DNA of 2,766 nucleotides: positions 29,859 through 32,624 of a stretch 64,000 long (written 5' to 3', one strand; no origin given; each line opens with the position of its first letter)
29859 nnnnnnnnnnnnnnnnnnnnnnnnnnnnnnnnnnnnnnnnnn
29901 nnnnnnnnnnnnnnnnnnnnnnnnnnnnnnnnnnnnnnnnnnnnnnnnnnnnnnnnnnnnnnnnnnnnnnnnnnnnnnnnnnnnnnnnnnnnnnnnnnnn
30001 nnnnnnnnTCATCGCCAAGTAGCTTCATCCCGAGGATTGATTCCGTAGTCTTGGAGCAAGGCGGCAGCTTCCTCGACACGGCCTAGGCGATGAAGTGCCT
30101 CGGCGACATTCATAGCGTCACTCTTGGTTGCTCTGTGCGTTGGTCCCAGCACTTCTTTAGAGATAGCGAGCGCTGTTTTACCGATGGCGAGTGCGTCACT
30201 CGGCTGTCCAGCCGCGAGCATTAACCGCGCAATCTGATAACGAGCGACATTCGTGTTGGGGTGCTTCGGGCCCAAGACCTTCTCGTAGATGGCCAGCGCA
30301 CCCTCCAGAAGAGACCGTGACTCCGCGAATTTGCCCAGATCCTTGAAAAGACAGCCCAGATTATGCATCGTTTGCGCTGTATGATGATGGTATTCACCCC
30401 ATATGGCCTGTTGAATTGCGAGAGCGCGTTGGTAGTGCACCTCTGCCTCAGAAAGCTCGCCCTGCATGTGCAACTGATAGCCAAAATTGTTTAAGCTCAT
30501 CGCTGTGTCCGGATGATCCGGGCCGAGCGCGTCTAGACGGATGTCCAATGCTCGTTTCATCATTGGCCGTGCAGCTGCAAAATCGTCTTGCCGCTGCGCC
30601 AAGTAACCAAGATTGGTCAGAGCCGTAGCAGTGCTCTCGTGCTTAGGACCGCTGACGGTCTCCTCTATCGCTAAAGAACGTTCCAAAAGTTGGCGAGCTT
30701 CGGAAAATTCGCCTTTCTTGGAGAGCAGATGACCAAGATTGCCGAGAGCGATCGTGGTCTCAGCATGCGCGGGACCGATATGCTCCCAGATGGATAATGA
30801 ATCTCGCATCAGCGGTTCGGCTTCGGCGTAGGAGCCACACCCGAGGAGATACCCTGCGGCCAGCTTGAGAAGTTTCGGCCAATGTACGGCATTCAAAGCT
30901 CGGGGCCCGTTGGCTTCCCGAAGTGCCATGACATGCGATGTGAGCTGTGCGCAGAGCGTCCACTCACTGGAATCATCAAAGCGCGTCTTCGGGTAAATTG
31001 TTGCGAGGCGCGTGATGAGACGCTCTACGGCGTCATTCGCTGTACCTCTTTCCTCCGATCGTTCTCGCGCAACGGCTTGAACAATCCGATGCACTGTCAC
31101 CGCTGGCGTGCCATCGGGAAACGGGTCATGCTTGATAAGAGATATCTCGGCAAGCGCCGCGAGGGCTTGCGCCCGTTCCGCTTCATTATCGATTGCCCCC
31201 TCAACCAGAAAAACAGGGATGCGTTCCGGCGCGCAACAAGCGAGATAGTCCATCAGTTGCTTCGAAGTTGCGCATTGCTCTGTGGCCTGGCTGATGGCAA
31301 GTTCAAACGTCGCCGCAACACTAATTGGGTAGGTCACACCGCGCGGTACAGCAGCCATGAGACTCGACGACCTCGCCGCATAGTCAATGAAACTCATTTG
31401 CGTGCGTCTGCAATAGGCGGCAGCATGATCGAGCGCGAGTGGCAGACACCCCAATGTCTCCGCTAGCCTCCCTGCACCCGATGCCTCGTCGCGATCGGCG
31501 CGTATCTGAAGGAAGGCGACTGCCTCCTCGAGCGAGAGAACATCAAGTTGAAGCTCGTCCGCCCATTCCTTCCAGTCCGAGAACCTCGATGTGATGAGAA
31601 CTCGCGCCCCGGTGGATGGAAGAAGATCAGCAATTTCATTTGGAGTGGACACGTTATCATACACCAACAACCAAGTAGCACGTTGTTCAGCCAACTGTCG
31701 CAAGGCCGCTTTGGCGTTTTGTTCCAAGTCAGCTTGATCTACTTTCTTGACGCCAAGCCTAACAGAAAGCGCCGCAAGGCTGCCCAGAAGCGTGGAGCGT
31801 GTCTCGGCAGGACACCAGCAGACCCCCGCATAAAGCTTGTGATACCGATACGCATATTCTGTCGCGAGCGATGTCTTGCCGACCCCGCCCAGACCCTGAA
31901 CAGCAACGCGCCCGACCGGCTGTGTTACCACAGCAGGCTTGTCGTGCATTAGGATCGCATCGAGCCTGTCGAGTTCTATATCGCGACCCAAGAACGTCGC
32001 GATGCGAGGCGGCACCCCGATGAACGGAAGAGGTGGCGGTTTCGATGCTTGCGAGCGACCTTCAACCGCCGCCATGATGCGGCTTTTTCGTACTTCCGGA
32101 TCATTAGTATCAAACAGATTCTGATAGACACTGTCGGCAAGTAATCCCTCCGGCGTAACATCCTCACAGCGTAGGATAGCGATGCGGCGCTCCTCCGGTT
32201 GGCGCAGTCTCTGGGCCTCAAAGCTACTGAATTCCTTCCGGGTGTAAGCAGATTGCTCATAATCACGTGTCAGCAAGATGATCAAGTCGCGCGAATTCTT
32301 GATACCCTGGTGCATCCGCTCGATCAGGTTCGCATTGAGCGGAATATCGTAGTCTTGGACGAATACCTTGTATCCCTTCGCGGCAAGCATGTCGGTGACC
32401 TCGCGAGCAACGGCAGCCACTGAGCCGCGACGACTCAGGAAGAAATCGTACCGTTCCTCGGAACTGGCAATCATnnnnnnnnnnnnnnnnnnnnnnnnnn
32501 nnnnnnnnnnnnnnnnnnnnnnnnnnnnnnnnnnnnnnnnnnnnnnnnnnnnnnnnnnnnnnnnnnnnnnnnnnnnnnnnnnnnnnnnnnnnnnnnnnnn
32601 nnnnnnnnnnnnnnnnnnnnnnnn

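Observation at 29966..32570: AT-rich single-gene islet encoding a TIR / NB-ARC / TPR STAND protein (plant-NLR-like architecture): candidate NAD+-consuming immune sensor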

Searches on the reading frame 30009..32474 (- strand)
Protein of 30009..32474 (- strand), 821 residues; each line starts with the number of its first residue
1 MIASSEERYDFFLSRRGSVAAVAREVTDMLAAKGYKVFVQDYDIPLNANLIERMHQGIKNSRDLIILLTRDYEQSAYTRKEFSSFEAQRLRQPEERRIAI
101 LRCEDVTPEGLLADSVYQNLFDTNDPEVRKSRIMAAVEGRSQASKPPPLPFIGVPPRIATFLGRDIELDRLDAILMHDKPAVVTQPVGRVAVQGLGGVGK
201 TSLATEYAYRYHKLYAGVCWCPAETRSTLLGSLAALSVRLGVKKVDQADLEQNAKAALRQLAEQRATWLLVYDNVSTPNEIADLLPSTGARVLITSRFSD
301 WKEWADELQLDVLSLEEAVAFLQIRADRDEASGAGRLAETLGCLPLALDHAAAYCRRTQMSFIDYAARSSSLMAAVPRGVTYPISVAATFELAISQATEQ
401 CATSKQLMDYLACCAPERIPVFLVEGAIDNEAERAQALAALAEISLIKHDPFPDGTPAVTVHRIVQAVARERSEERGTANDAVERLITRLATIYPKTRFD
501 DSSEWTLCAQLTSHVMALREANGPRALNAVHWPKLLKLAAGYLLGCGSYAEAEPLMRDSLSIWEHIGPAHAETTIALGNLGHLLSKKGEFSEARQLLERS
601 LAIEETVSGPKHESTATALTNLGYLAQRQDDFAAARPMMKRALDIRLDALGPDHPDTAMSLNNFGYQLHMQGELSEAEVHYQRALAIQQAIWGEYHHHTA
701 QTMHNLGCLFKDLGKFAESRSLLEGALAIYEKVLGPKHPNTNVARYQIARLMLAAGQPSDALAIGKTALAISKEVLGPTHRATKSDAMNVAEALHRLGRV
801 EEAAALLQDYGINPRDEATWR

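Call 3: search_protein_families(library=pfam, proteins=[window:30009-32474:-], max_evalue=0.01)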
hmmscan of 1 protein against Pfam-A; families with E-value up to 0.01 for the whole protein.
window:30009-32474:- (821 aa): 22 families
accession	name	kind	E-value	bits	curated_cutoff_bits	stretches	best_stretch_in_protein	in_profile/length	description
PF13424.12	TPR_12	-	6.1e-71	235.1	30.1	6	615-689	2-76/77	Tetratricopeptide repeat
PF13374.12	TPR_10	-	3.2e-53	176.8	27.5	5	699-740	1-42/42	Tetratricopeptide repeat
PF24885.1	TPR_NPHP3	-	5e-28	98.5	100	3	635-732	118-215/239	Nephrocystin-3 TPR domain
PF07719.23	TPR_2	-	5e-16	57.9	27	0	576-605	3-32/34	Tetratricopeptide repeat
PF13676.11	TIR_2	-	2.4e-15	57.5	28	1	11-124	1-112/122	TIR domain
PF00515.34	TPR_1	-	6.9e-14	51.4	27.8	1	576-605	3-32/34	Tetratricopeptide repeat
PF13176.12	TPR_7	-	1.7e-12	46.8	27.9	1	576-609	1-34/36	Tetratricopeptide repeat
PF13181.12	TPR_8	-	2.5e-11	43.2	25.7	0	576-605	3-32/34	Tetratricopeptide repeat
PF17874.7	TPR_MalT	-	3.2e-11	43.5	45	2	611-810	35-228/336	MalT-like TPR region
PF14559.12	TPR_19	-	1.5e-09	38.5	25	1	714-765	5-48/68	Tetratricopeptide repeat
PF13428.12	TPR_14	-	3.9e-07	30.6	23.5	0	790-820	7-38/44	Tetratricopeptide repeat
PF01582.25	TIR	-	5.3e-07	30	21.3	1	9-84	2-79/179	TIR domain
PF00931.28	NB-ARC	-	5.6e-06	26.2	23.5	1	188-332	19-175/248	NB-ARC domain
PF13432.12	TPR_16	-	1.5e-05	25.8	32.7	0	621-687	2-60/65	Tetratricopeptide repeat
PF07721.20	TPR_4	-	2.6e-05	24.8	27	0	791-808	8-25/26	Tetratricopeptide repeat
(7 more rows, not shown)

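Call 4: search_protein_families(library=padloc, proteins=[window:30009-32474:-], max_evalue=0.01)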
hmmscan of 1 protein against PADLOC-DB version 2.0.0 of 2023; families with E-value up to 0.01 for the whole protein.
window:30009-32474:- (821 aa): 7 families
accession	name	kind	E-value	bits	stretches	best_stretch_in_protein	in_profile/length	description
PDLC01169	TPR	-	1.1e-07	29.5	1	658-778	109-224/252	TPR repeats containing protein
PDLC05062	PDC-S66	-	2.6e-07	28.4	1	4-87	144-228/282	-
PDLC00422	ThsB1|ThsB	-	0.00056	17.5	1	4-142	36-174/194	TIR-like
PDLC00434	ThsB1|ThsB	-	0.00059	17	1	8-87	139-218/396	TIR-like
PDLC00424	ThsB1|ThsB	-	0.00072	17.4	1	21-69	115-163/234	TIR-like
PDLC02012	SAVED5--SAVED_TIR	-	0.0078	13.3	0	10-101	15-105/404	-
PDLC02961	RT-TIR_XII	-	0.01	12.8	0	8-102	347-436/475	single gene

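Call 5: search_protein_families(library=ncbifam, proteins=[window:30009-32474:-], max_evalue=0.01)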
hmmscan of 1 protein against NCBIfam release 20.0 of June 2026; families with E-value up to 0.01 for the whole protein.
window:30009-32474:- (821 aa): 9 families
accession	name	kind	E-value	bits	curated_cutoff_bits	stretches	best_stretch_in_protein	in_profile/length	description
NF040586.1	FxSxx_TPR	equivalog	1.3e-118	397.6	300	1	154-809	1-665/830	FxSxx-COOH system tetratricopeptide repeat protein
TIGR02521.1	type_IV_pilW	equivalog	1.3e-13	51.1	154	2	654-731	95-166/234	type IV pilus biogenesis/stability protein PilW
TIGR00540.1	TPR_hemY_coli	hypoth_equivalog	2.4e-06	26.6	142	1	570-635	322-378/385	heme biosynthesis-associated TPR protein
NF033920.0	C39_PA2778_fam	equivalog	5.7e-06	25.9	150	0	654-728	186-252/255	PA2778 family cysteine peptidase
NF042941.1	Retron_TIR_antiphage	equivalog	1e-05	24.6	600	1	4-124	335-458/464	TIR domain-containing anti-phage reverse transcriptase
NF058526.1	Thoeris_type3_ThcB4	equivalog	0.00011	21.2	220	1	12-89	131-209/375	Thoeris type III anti-phage system protein ThcB4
TIGR02917.1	PEP_TPR_lipo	equivalog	0.00058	17.8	312.2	0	653-809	460-592/899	XrtA/PEP-CTERM system TPR-repeat protein PrsT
NF041399.1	XopAD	subfamily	0.00097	16.5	2000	1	595-801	60-682/2133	XopAD/skwp family type III secretion system effector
NF053520.1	HK_Porph_FimS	equivalog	0.0063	14.8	600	1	587-732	97-236/618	sensor histidine kinase FimS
